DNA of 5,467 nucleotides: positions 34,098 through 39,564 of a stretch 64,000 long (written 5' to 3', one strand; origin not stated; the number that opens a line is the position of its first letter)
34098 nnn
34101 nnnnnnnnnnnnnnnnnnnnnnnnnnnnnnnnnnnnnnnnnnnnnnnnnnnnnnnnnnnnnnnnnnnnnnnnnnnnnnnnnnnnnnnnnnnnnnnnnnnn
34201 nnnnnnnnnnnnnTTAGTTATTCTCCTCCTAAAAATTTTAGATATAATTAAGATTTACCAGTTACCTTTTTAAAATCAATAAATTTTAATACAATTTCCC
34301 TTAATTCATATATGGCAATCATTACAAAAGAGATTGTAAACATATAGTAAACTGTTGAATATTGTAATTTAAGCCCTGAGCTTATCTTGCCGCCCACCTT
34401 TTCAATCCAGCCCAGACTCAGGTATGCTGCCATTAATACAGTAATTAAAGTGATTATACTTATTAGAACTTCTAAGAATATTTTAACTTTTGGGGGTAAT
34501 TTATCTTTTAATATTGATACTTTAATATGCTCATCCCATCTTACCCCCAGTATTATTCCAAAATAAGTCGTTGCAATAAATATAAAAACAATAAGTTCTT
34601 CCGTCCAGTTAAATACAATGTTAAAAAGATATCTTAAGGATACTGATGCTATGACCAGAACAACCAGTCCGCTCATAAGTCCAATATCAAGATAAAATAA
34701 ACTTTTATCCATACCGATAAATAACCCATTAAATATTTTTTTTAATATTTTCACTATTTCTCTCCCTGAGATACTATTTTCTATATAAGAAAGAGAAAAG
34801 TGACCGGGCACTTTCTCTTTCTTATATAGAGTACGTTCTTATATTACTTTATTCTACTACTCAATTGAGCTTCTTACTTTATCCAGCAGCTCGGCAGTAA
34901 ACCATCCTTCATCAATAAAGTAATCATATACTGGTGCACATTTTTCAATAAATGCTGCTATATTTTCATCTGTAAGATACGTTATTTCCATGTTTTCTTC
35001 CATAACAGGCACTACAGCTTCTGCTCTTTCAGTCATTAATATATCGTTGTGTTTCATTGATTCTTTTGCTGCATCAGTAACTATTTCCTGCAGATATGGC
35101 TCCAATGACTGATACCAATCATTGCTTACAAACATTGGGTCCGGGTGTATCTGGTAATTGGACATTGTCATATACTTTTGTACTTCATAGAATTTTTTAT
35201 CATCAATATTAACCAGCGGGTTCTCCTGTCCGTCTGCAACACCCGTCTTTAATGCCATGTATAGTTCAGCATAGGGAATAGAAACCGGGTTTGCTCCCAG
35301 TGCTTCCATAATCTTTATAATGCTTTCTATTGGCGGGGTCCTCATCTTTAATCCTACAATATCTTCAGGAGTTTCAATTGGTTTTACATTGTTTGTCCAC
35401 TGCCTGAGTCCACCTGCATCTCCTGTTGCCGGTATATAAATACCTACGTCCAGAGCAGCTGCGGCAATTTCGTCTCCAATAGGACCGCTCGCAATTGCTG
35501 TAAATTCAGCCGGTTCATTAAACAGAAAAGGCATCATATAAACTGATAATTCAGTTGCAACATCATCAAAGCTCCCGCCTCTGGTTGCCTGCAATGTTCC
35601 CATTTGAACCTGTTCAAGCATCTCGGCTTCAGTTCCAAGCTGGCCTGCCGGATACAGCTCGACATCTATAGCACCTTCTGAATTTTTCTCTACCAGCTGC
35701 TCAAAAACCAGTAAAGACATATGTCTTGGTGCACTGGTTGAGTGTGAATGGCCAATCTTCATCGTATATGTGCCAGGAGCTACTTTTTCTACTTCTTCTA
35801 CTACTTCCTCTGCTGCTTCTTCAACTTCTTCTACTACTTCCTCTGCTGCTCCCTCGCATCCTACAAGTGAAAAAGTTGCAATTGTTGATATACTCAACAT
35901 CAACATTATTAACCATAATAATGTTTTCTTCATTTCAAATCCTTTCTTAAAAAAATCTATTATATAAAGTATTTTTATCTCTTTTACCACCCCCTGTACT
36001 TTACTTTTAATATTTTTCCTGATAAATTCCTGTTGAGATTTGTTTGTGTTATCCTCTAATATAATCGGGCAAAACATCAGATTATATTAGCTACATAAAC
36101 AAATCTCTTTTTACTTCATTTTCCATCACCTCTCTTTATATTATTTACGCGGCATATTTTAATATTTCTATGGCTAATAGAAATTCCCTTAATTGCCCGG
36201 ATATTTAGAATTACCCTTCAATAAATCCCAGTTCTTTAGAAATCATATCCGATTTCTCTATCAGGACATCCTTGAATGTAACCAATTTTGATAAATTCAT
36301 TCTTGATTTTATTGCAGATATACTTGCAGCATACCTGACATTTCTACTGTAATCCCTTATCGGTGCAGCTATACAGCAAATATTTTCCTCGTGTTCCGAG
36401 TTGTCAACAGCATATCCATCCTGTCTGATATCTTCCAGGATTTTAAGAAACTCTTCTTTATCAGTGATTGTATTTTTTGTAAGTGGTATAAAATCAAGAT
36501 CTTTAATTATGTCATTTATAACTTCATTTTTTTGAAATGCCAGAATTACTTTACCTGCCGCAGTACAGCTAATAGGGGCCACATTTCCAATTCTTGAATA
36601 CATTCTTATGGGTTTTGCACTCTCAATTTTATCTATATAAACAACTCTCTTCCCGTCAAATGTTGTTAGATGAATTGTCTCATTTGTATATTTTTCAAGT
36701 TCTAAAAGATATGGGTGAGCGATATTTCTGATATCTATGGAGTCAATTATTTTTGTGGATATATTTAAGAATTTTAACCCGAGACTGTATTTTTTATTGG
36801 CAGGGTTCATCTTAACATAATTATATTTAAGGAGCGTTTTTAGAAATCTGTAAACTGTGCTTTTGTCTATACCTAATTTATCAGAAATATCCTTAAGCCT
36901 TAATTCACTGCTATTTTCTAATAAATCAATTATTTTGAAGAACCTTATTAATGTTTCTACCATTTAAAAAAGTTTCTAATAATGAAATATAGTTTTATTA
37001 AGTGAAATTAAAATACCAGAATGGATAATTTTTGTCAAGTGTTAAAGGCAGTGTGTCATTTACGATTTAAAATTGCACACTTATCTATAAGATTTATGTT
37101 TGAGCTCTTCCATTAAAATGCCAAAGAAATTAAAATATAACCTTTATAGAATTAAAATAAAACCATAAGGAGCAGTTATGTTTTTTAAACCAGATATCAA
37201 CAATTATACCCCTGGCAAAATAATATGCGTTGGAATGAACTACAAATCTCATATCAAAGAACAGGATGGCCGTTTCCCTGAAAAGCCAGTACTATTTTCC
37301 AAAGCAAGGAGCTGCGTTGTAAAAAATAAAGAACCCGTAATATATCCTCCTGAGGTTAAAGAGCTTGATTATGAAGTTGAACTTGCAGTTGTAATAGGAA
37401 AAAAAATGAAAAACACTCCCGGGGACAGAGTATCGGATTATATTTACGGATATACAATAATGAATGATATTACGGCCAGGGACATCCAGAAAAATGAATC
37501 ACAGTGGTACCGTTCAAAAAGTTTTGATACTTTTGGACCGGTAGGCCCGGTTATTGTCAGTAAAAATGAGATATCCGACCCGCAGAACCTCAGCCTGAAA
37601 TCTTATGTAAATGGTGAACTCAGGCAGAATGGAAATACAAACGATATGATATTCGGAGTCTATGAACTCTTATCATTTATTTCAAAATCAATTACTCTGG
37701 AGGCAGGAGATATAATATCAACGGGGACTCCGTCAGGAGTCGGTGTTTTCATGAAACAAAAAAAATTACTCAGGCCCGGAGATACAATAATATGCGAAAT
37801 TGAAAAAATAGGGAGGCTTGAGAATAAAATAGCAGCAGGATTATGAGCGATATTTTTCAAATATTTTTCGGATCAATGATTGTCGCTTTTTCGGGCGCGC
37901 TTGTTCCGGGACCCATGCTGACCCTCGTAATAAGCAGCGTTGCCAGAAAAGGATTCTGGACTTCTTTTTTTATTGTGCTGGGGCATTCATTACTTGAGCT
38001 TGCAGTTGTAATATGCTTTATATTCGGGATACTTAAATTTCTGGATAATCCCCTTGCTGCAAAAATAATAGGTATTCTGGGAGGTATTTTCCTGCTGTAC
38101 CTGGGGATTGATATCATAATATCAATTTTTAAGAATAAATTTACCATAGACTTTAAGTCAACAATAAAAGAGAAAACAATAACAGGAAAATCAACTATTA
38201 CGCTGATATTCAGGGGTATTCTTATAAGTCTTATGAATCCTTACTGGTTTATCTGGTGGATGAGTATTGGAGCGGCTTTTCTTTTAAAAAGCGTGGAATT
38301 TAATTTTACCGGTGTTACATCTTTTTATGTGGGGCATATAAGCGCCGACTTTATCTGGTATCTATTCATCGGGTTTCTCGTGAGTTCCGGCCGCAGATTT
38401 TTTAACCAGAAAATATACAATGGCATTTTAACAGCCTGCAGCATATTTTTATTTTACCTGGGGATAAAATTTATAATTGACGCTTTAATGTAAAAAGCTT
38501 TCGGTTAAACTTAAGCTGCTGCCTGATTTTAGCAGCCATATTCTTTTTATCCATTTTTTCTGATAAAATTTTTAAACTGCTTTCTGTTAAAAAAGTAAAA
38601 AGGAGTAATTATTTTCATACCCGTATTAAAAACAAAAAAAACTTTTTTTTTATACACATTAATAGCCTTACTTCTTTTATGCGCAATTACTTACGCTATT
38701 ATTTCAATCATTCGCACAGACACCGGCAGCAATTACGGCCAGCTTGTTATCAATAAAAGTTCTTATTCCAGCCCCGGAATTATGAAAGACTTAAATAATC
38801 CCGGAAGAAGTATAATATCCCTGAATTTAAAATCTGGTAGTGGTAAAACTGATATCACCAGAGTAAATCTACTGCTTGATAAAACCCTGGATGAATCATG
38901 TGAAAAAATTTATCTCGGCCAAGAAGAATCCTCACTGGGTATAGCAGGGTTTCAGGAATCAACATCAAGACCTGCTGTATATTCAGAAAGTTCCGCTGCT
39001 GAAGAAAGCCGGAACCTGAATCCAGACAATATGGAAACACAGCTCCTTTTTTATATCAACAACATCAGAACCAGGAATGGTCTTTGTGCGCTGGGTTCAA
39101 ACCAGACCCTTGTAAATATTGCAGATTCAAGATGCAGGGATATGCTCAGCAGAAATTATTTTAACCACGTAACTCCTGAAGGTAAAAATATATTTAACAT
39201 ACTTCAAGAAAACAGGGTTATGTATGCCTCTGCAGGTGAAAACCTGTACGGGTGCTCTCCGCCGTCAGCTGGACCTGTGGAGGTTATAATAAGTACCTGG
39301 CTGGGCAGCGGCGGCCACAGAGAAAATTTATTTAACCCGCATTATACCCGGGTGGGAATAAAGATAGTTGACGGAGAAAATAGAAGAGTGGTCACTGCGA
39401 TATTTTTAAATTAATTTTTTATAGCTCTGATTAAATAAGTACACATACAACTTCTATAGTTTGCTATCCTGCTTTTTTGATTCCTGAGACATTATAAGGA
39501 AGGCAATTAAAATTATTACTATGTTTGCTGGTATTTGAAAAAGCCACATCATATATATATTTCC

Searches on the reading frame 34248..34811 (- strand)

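Call 9: search_protein_families(library=pfam, proteins=[window:34248-34811:-], max_evalue=0.00001)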
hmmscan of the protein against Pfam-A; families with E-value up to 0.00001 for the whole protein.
window:34248-34811:- (187 aa): 1 family
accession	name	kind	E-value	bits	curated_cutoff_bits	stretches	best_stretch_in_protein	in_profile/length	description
PF04290.18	DctQ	-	2.6e-23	82.8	28.3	1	49-175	1-128/132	Tripartite ATP-independent periplasmic transporters, DctQ component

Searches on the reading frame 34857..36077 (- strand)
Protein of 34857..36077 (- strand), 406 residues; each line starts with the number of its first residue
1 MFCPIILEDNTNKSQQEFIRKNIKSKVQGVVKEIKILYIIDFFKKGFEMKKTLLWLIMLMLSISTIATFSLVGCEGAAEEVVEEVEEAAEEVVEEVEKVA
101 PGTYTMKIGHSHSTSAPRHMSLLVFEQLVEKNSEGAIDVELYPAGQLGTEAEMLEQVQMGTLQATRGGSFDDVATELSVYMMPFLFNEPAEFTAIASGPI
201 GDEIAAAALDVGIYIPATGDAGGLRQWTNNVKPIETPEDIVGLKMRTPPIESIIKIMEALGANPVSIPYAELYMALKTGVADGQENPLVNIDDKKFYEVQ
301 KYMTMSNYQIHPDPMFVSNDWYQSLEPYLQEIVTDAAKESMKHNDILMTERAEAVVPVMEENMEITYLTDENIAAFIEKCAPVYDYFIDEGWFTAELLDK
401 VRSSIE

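Call 9: search_protein_families(library=pfam, proteins=[window:34857-36077:-], max_evalue=0.00001)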
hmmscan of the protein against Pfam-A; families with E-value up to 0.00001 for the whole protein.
window:34857-36077:- (406 aa): 1 family
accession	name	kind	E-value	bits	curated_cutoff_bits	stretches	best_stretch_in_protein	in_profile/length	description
PF03480.18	DctP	-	8.9e-76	255.4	23.4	1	108-387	1-283/286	Bacterial extracellular solute-binding protein, family 7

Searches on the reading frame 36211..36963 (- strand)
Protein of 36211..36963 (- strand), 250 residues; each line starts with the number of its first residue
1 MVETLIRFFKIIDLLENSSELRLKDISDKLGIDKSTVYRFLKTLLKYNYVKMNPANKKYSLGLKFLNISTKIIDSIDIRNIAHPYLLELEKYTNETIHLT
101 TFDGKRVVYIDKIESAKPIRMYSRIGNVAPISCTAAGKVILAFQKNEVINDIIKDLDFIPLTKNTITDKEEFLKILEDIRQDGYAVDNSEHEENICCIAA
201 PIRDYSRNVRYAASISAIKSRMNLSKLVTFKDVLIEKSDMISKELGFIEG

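Call 40: search_protein_families(library=pfam, proteins=[window:36211-36963:-], max_evalue=0.00001)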
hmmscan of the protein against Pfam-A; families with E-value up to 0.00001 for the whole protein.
window:36211-36963:- (250 aa): 6 families
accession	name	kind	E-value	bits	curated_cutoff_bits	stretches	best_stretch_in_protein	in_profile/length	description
PF01614.24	IclR_C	-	4.6e-54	183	24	1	71-243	2-174/174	Bacterial transcriptional regulator IclR C-terminal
PF09339.16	HTH_IclR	-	2.1e-10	40.7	22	1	5-51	2-49/52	IclR helix-turn-helix domain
PF01047.28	MarR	-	8e-07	29.3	24.6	0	9-50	6-47/59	MarR family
PF01022.26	HTH_5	-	1e-06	28.9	22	1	10-51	6-46/47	Bacterial regulatory protein, arsR family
PF01978.25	TrmB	-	1.7e-06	28.2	25.6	1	14-58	17-60/68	Sugar-specific transcriptional regulator TrmB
PF13412.12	HTH_24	-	7.5e-06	25.9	21.9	0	9-51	6-48/48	Winged helix-turn-helix DNA-binding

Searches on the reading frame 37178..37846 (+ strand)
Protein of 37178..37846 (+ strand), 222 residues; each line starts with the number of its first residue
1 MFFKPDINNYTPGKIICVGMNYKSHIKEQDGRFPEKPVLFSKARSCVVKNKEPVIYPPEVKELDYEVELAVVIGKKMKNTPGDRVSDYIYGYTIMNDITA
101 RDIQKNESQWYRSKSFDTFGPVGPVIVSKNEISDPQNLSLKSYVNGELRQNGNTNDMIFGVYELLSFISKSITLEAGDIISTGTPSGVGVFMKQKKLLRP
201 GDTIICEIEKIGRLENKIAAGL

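Call 40: search_protein_families(library=pfam, proteins=[window:37178-37846:+], max_evalue=0.00001)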
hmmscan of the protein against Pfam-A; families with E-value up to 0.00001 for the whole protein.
window:37178-37846:+ (222 aa): 1 family
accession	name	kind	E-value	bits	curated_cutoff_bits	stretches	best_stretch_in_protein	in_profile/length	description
PF01557.24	FAA_hydrolase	-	3.6e-74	249.5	23.9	1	14-218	1-213/214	Fumarylacetoacetate (FAA) hydrolase C-terminal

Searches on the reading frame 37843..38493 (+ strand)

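Call 40: search_protein_families(library=pfam, proteins=[window:37843-38493:+], max_evalue=0.00001)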
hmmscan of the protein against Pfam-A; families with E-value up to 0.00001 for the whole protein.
window:37843-38493:+ (216 aa): 1 family
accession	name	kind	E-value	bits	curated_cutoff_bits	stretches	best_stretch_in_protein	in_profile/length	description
PF01810.24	LysE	-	1.1e-33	116.8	25.6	1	17-213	2-192/193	LysE type translocator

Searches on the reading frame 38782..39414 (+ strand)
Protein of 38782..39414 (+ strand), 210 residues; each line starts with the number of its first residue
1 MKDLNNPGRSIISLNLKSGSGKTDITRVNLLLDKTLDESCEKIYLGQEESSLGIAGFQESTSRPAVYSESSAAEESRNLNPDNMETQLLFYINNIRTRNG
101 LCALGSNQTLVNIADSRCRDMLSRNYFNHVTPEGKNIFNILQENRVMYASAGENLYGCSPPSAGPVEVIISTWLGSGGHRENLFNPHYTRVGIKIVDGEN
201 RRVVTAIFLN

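Call 40: search_protein_families(library=pfam, proteins=[window:38782-39414:+], max_evalue=0.00001)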
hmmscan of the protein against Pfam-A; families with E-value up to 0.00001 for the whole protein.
window:38782-39414:+ (210 aa): 1 family
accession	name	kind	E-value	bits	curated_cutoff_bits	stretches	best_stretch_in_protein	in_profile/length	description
PF00188.32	CAP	-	1.3e-12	49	21.1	1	91-206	3-115/117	Cysteine-rich secretory protein family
